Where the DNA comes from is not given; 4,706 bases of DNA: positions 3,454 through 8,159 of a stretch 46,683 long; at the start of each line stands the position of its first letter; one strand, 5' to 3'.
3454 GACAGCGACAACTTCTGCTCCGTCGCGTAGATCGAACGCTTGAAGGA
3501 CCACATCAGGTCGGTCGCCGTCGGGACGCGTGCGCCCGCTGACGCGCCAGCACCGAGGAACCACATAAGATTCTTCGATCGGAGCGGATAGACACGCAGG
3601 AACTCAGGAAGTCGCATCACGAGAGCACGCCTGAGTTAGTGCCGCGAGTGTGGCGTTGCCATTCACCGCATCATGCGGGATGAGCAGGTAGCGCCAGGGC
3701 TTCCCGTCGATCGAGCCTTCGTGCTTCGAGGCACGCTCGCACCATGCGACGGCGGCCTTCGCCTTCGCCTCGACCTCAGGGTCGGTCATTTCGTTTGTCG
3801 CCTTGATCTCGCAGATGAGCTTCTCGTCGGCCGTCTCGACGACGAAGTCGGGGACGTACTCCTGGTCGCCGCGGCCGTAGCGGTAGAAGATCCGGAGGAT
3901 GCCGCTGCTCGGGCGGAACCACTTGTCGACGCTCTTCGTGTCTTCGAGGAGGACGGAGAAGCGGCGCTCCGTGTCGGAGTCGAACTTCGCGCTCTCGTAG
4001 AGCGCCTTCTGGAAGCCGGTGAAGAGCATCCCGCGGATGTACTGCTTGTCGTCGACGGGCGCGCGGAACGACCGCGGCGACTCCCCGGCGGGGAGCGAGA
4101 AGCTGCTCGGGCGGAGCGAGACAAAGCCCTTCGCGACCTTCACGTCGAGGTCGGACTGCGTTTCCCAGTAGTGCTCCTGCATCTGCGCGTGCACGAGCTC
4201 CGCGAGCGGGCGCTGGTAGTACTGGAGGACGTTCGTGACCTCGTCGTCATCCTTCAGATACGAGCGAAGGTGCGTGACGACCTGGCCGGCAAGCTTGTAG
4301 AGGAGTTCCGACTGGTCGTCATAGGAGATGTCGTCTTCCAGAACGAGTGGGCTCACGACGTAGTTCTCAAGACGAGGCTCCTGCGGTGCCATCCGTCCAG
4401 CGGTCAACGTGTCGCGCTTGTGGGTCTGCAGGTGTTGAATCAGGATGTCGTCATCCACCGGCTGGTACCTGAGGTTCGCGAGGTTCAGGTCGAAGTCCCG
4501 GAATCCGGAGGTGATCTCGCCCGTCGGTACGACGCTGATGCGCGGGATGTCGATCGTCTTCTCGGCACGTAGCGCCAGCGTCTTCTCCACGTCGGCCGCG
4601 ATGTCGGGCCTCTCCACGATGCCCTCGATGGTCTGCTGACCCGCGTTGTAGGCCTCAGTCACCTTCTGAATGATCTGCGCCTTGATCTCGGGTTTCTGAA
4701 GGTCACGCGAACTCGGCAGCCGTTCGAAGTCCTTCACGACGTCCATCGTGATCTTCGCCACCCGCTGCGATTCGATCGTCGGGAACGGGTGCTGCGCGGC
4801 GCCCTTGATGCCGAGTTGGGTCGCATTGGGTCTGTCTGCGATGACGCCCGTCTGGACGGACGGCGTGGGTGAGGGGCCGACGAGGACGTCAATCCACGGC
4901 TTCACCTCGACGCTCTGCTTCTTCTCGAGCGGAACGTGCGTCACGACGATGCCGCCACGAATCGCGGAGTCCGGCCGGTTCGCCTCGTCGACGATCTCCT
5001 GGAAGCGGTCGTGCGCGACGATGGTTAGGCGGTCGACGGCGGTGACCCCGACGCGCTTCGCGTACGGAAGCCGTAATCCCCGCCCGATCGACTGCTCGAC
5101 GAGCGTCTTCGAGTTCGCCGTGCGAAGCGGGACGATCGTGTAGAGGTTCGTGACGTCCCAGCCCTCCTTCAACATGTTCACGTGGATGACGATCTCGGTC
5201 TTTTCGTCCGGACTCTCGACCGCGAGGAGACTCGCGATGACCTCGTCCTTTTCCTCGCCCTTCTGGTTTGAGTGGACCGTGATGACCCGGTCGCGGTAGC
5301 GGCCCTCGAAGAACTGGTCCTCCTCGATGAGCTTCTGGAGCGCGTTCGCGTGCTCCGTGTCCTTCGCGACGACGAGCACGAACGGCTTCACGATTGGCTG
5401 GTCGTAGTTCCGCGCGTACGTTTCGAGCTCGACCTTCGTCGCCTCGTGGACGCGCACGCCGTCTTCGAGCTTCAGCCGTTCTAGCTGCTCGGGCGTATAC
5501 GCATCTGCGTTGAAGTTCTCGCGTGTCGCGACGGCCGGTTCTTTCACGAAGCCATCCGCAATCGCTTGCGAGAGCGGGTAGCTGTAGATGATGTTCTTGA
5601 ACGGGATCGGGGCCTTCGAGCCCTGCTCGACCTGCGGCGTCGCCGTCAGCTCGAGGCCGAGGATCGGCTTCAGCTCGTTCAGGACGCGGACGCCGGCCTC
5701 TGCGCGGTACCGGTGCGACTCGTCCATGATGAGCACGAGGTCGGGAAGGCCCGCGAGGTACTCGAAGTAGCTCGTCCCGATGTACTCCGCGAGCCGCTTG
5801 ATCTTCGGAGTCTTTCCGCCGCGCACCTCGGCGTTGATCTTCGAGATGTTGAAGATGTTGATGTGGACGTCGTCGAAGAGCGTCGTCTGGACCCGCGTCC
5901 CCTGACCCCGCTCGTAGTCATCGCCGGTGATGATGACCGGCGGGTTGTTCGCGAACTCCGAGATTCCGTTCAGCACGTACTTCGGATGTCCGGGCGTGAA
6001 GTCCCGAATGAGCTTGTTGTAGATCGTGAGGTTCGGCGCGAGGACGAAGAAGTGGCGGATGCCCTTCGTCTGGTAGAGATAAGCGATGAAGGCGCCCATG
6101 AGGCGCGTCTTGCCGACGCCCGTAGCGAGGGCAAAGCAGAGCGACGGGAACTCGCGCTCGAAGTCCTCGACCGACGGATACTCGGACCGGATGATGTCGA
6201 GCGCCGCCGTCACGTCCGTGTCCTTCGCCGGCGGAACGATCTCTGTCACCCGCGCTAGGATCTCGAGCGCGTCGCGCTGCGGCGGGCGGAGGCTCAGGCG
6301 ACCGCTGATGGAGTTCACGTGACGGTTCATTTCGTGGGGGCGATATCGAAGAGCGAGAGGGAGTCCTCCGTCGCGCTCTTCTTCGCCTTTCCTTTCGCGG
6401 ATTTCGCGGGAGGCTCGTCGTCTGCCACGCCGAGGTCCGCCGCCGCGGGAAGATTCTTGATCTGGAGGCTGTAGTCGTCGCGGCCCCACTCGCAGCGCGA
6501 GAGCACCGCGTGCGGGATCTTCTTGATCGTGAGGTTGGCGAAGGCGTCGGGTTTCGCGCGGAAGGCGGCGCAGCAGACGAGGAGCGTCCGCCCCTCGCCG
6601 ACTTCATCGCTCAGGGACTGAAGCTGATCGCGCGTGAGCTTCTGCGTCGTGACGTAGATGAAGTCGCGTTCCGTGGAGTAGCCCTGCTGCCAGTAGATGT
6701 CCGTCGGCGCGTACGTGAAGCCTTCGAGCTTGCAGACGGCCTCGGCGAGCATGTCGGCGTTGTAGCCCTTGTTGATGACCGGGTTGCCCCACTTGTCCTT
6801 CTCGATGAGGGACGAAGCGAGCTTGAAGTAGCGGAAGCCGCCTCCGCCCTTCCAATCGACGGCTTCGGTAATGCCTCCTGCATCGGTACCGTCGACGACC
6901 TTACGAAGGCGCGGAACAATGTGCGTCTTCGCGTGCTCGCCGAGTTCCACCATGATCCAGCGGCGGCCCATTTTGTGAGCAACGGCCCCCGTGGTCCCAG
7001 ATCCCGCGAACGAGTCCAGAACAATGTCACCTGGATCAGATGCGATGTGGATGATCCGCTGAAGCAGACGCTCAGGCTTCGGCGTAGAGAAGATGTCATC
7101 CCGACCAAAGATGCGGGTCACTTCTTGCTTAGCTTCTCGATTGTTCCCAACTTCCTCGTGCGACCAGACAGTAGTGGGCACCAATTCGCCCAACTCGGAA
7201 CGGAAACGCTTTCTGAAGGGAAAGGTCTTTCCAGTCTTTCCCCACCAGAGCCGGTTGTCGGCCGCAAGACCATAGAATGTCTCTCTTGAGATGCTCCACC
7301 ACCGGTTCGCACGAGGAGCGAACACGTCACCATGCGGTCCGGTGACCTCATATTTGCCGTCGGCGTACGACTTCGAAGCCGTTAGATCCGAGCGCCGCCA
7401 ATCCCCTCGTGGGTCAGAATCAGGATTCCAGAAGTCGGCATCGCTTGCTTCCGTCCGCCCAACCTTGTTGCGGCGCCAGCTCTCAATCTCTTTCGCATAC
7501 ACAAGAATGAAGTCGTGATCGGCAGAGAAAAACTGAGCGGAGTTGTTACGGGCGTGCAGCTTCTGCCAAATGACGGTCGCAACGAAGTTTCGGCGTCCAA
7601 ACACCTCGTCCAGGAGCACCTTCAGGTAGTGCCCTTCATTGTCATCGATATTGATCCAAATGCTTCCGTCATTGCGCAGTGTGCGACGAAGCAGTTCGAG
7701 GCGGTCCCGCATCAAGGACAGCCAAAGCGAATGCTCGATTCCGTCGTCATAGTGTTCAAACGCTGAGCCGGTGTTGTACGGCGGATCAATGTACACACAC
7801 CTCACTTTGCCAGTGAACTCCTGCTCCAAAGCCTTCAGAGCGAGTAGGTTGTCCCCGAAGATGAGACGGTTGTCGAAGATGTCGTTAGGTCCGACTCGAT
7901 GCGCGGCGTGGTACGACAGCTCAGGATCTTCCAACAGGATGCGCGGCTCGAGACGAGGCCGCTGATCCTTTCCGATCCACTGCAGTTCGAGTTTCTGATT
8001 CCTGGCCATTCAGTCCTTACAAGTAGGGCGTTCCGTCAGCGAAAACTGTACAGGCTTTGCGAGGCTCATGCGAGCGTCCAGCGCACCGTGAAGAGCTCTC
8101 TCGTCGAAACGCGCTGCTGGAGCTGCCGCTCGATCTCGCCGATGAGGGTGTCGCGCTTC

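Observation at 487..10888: R-M and Argonaute systems fused into one overlap-coupled five-gene array (SNF2-Mod-Res-SIR2-APAZ-pAgo)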

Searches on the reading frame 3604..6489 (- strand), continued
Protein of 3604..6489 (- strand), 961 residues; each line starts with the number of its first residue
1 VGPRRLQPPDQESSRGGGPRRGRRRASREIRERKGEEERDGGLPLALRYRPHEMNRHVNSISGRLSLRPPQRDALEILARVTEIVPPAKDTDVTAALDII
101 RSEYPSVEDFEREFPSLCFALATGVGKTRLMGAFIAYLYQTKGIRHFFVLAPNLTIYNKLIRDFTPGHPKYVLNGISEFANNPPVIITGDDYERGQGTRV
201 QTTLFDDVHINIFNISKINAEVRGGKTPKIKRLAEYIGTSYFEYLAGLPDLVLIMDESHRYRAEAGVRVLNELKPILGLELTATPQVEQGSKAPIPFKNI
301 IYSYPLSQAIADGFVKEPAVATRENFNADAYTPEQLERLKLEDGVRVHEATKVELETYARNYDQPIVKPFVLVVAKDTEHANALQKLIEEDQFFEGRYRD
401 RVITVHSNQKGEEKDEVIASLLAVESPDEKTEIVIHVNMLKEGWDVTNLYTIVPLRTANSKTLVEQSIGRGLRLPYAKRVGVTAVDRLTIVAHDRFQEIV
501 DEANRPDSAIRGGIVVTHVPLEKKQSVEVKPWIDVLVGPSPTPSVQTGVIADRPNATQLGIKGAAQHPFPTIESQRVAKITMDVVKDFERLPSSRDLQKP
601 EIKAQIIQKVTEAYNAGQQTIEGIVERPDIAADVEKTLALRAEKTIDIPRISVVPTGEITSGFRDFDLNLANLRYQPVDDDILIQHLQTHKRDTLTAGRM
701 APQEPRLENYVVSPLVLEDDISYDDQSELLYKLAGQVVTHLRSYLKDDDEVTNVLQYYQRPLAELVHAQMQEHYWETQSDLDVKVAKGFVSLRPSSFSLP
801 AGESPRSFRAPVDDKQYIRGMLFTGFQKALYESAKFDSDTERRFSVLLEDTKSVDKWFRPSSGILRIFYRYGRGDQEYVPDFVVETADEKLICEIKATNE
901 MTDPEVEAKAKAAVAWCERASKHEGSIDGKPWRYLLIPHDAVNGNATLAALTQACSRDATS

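Call 35: search_protein_families(library=pfam, proteins=[L070:3195-6038:+, L077:12709-14469:+, L084:3295-4995:+, L085:4786-5382:+, L086:12764-13999:+, L087:12701-13705:+, L075:11035-11676:+, L020:3191-3658:+], max_evalue=0.001)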
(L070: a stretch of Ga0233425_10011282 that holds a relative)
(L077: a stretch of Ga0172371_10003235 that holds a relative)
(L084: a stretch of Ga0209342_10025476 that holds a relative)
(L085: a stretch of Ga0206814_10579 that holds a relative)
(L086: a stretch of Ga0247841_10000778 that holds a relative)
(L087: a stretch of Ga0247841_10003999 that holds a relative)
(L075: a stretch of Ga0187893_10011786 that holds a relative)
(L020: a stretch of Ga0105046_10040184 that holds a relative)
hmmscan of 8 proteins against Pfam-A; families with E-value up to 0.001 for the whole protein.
L070:3195-6038:+ (947 aa): 0 families

L077:12709-14469:+ (586 aa): 3 families
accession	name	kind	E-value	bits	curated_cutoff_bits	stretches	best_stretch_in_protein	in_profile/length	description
PF00749.27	tRNA-synt_1c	-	7.3e-106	354.1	23.4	1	53-363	2-313/314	tRNA synthetases class I (E and Q), catalytic domain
PF03950.23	tRNA-synt_1c_C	-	1.4e-35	121.8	23.9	1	366-466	1-91/91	tRNA synthetases class I (E and Q), anti-codon binding domain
PF20974.2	tRNA-synt_1c_C2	-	3.6e-21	76.1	23.9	1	483-557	1-69/69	tRNA synthetases class I (E and Q), anti-codon binding domain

L084:3295-4995:+ (566 aa): 1 family
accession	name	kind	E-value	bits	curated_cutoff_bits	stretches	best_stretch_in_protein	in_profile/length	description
PF03235.19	GmrSD_N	-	1.6e-27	97.4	33.2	1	10-256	3-198/199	GmrSD restriction endonuclease, N-terminal domain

L085:4786-5382:+ (198 aa): 2 families
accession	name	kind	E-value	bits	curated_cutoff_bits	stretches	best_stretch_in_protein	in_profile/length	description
PF13676.11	TIR_2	-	1.2e-23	84.4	28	1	9-140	1-114/122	TIR domain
PF01582.25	TIR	-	4e-08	33.7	21.3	1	36-119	25-107/179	TIR domain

L086:12764-13999:+ (411 aa): 3 families
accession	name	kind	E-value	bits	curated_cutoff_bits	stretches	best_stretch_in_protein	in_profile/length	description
PF00591.27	Glycos_transf_3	-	2.4e-33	116.3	27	1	77-267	3-212/253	Glycosyl transferase family, a/b domain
PF02885.22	Glycos_trans_3N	-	3.2e-22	78.5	26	1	5-66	2-63/63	Glycosyl transferase family, helical bundle domain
PF07831.19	PYNP_C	-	3.3e-17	62.3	27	1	337-404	2-69/75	Pyrimidine nucleoside phosphorylase C-terminal domain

L087:12701-13705:+ (334 aa): 1 family
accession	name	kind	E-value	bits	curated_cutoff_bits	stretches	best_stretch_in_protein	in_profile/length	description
PF09992.14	NAGPA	-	4e-24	86.2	25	1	123-318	2-169/169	Phosphodiester glycosidase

L075:11035-11676:+ (213 aa): 0 families

L020:3191-3658:+ (155 aa): 0 families

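Call 62: search_protein_families(library=padloc, proteins=[L006:12741-14276:+, L007:12728-13444:+, L005:8842-9957:+, L012:9983-12181:+, L060:12747-14288:+, L070:3195-6038:+, L047:12713-14359:+, L075:11035-11676:+], max_evalue=0.001)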
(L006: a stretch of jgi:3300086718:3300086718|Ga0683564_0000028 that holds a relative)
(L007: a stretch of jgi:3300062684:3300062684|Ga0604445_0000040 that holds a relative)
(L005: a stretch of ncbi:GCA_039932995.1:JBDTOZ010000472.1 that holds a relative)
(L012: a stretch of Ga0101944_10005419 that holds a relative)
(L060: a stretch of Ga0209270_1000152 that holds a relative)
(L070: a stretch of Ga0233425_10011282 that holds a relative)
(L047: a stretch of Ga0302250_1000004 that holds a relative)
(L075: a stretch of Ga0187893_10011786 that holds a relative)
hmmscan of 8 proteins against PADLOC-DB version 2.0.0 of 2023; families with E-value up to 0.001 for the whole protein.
L006:12741-14276:+ (511 aa): 0 families

L007:12728-13444:+ (238 aa): 0 families

L005:8842-9957:+ (371 aa): 1 family
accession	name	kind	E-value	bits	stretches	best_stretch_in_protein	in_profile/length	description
PDLC02347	AbiJ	-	7.1e-06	23.9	1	239-364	146-272/281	AbiJ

L012:9983-12181:+ (732 aa): 0 families

L060:12747-14288:+ (513 aa): 0 families

L070:3195-6038:+ (947 aa): 0 families

L047:12713-14359:+ (548 aa): 0 families

L075:11035-11676:+ (213 aa): 0 families

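Call 66: search_protein_families(library=pfam, proteins=[L039:4954-6756:+, L053:3660-5450:+, L075:4797-6626:+, L046:5816-8323:+, L012:2871-5051:+, L047:5674-7848:+, L016:2952-4007:+, L037:1076-2236:+, L072:3020-4195:+, L013:5086-6618:+], max_evalue=0.001)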
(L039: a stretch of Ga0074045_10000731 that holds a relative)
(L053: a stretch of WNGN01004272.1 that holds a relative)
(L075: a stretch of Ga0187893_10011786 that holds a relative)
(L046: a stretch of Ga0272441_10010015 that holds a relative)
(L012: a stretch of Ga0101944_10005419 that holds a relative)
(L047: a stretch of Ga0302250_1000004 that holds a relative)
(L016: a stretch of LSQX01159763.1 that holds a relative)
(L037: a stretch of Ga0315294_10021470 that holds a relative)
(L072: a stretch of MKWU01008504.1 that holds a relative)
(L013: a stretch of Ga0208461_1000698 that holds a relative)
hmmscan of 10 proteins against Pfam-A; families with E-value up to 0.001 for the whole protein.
L039:4954-6756:+ (600 aa): 1 family
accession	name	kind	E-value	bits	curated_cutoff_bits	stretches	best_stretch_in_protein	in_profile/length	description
PF10592.14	AIPR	-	4.5e-36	125.5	25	1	242-468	1-249/308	AIPR protein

L053:3660-5450:+ (596 aa): 1 family
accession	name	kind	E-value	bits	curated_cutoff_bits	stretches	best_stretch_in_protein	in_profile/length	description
PF10592.14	AIPR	-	4.9e-36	125.4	25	1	244-529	1-286/308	AIPR protein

L075:4797-6626:+ (609 aa): 1 family
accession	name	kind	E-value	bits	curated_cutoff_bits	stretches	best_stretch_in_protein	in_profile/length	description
PF10592.14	AIPR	-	5.3e-36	125.3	25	1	244-392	1-154/308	AIPR protein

L046:5816-8323:+ (835 aa): 7 families
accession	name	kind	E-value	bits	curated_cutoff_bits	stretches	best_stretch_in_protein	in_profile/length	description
PF13304.12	AAA_21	-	1.7e-14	55.1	27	2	73-198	1-135/304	AAA domain, putative AbiEii toxin, Type IV TA system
PF13476.12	AAA_23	-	5e-13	50.6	27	1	53-251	4-184/201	AAA domain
PF02463.25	SMC_N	-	2.8e-10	40.5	40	1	48-95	2-48/220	RecF/RecN/SMC N terminal domain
PF13175.12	AAA_15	-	8.7e-08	32.6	32.1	1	48-105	3-55/374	AAA ATPase domain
PF13166.12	AAA_13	-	6.6e-07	28.8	36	1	579-627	525-580/713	AAA domain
PF13555.12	AAA_29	-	0.00022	21.4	27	1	60-93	13-44/61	P-loop containing region of AAA domain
PF00005.33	ABC_tran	-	0.00088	20.3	25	0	73-105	13-45/137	ABC transporter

L012:2871-5051:+ (726 aa): 8 families
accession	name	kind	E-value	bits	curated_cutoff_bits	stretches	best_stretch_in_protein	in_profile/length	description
PF13175.12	AAA_15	-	1.2e-34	121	32.1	1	1-413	1-372/374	AAA ATPase domain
PF13304.12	AAA_21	-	1.3e-15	58.7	27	2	374-412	261-300/304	AAA domain, putative AbiEii toxin, Type IV TA system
PF20469.4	OLD-like_TOPRIM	-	4.2e-15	56.5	23.2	1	468-535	1-67/67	Overcoming lysogenization defect protein-like, TOPRIM domain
PF11398.14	DUF2813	-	4.6e-09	36.6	21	1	1-50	1-50/372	Protein of unknown function (DUF2813)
PF13476.12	AAA_23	-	7.4e-06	27.2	27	1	5-88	1-85/201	AAA domain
PF13514.12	AAA_27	-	4.2e-05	23.7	22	1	1-74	1-79/206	AAA domain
PF02463.25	SMC_N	-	4.9e-05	23.3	40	1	3-49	2-51/220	RecF/RecN/SMC N terminal domain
PF13555.12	AAA_29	-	0.00012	22.2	27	1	3-50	1-50/61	P-loop containing region of AAA domain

L047:5674-7848:+ (724 aa): 7 families
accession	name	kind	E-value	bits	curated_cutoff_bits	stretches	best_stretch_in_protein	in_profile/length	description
PF13175.12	AAA_15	-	1.9e-42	146.7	32.1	1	3-402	1-372/374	AAA ATPase domain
PF20469.4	OLD-like_TOPRIM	-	6.4e-16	59.1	23.2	1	457-524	1-67/67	Overcoming lysogenization defect protein-like, TOPRIM domain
PF13304.12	AAA_21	-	6.5e-14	53.1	27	1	255-403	134-302/304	AAA domain, putative AbiEii toxin, Type IV TA system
PF11398.14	DUF2813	-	2e-07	31.1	21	0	4-51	3-50/372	Protein of unknown function (DUF2813)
PF02463.25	SMC_N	-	2.8e-07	30.7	40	1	3-50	1-51/220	RecF/RecN/SMC N terminal domain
PF13476.12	AAA_23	-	3.5e-06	28.2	27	1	7-115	2-87/201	AAA domain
PF16813.11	Cas_St_Csn2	-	5e-06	26.3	28.8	1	207-291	74-159/343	CRISPR-associated protein Csn2 subfamily St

L016:2952-4007:+ (351 aa): 1 family
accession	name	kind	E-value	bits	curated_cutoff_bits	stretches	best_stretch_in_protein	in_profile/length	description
PF13310.11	Virulence_RhuM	-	8.4e-111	369.7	33.7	1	72-321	2-249/252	Virulence protein RhuM family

L037:1076-2236:+ (386 aa): 1 family
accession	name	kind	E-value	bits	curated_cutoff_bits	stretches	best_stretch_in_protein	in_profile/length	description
PF13310.11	Virulence_RhuM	-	4.9e-113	377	33.7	1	108-351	1-248/252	Virulence protein RhuM family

L072:3020-4195:+ (391 aa): 2 families
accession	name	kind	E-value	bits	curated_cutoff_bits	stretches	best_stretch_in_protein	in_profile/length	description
PF06250.17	YhcG_C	-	6.9e-57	192.1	32.5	1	210-365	2-156/157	YhcG PDDEXK nuclease domain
PF17761.7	DUF1016_N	-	3.3e-37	128.1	32.8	1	19-185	2-137/137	DUF1016 N-terminal domain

L013:5086-6618:+ (510 aa): 3 families
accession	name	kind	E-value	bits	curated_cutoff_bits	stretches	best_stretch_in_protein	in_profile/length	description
PF21247.3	Fic-like_C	-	9.6e-20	70.7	27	1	433-494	2-64/64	Filamentation induced by cAMP protein Fic-like, C-terminal domain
PF04326.19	SLFN_AlbA_2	-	4.1e-16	60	25.3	1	29-143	1-117/118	Schlafen, AlbA_2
PF13749.12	HATPase_c_4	-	4.5e-06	27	26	1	321-401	6-88/89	Putative ATP-dependent DNA helicase recG C-terminal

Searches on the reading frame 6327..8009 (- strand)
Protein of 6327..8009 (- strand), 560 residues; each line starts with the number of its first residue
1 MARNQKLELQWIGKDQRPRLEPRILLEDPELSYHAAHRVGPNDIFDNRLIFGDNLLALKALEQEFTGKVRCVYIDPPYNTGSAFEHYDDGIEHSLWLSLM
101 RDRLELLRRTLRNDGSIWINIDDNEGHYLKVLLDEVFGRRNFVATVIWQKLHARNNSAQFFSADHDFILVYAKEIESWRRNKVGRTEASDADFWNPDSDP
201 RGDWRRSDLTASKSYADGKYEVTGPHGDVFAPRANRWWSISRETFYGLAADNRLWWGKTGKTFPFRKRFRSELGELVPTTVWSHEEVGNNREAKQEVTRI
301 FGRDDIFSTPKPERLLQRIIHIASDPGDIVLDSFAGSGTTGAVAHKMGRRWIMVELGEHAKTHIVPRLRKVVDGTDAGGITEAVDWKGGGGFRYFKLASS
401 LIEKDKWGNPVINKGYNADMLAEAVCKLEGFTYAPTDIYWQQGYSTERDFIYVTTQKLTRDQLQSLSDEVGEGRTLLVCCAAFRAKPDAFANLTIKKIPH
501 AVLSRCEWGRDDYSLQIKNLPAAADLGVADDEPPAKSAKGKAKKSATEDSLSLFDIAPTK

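Call 3: search_protein_families(library=pfam, proteins=[window:6327-8009:-], max_evalue=0.01)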
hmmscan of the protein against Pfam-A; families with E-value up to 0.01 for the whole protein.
window:6327-8009:- (560 aa): 2 families
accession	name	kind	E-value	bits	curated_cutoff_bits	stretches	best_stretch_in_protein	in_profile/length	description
PF01555.25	N6_N4_Mtase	-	7.7e-48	163.8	26.7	1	69-363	1-218/221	DNA methylase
PF03602.21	Cons_hypoth95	-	0.00051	20.2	24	0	61-97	104-142/182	Conserved hypothetical protein 95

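Call 10: search_protein_families(library=padloc, proteins=[window:6327-8009:-], max_evalue=0.001)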
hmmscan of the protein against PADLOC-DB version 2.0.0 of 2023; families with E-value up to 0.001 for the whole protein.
window:6327-8009:- (560 aa): 62 families (the best 25 are shown)
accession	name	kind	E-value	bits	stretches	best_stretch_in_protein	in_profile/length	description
PDLC03636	MTase_III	-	1.1e-220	732.3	1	1-524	1-562/575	Type III methyltransferase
PDLC03644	MTase_III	-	1.3e-126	421.6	1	9-407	4-431/542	Type III methyltransferase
PDLC03634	MTase_III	-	2e-77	259.5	2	90-362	167-450/621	Type III methyltransferase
PDLC03637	MTase_III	-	1.3e-73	246.4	1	44-359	119-456/513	Type III methyltransferase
PDLC03635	MTase_III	-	6.4e-72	241.3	2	46-179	218-354/708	Type III methyltransferase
PDLC03641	MTase_III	-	4.1e-64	215.3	2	92-357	180-447/657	Type III methyltransferase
PDLC03638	MTase_III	-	1.2e-62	210.4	1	43-398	377-713/816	Type III methyltransferase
PDLC03640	MTase_III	-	1.7e-58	196.5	3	185-376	247-451/654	Type III methyltransferase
PDLC03354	MTase_II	-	9.4e-45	151.4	1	23-368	36-382/425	Type II methyltransferase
PDLC03639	MTase_III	-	3.2e-40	136.1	2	47-239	88-286/639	Type III methyltransferase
PDLC03642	MTase_III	-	6.1e-39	132.1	1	44-345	80-380/528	Type III methyltransferase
PDLC03300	MTase_II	-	6e-37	125.3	2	84-179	76-168/302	Type II methyltransferase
PDLC03633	MTase_III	-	1.4e-31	107.9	3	300-368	285-353/616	Type III methyltransferase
PDLC03299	MTase_II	-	7e-29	99.3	2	277-358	176-247/296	Type II methyltransferase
PDLC03646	MTase_III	-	2.1e-28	96.7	2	46-171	471-594/1057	Type III methyltransferase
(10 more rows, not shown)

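Call 11: search_protein_families(library=ncbifam, proteins=[window:6327-8009:-], max_evalue=0.001)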
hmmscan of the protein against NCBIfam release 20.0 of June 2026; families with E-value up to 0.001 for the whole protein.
window:6327-8009:- (560 aa): 3 families
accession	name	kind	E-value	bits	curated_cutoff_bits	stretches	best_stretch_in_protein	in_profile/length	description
NF008572.0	PRK11524.1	equivalog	2.1e-24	86.2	292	2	307-358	195-246/294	adenine-specific DNA-methyltransferase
NF050803.1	DnaMtaseCcrMCaul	equivalog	3.9e-18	65.5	830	1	306-373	185-252/350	adenine-specific DNA-methyltransferase CcrM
NF010253.0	PRK13699.1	subfamily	7.8e-09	35.5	244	1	307-372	144-209/226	DNA methyltransferase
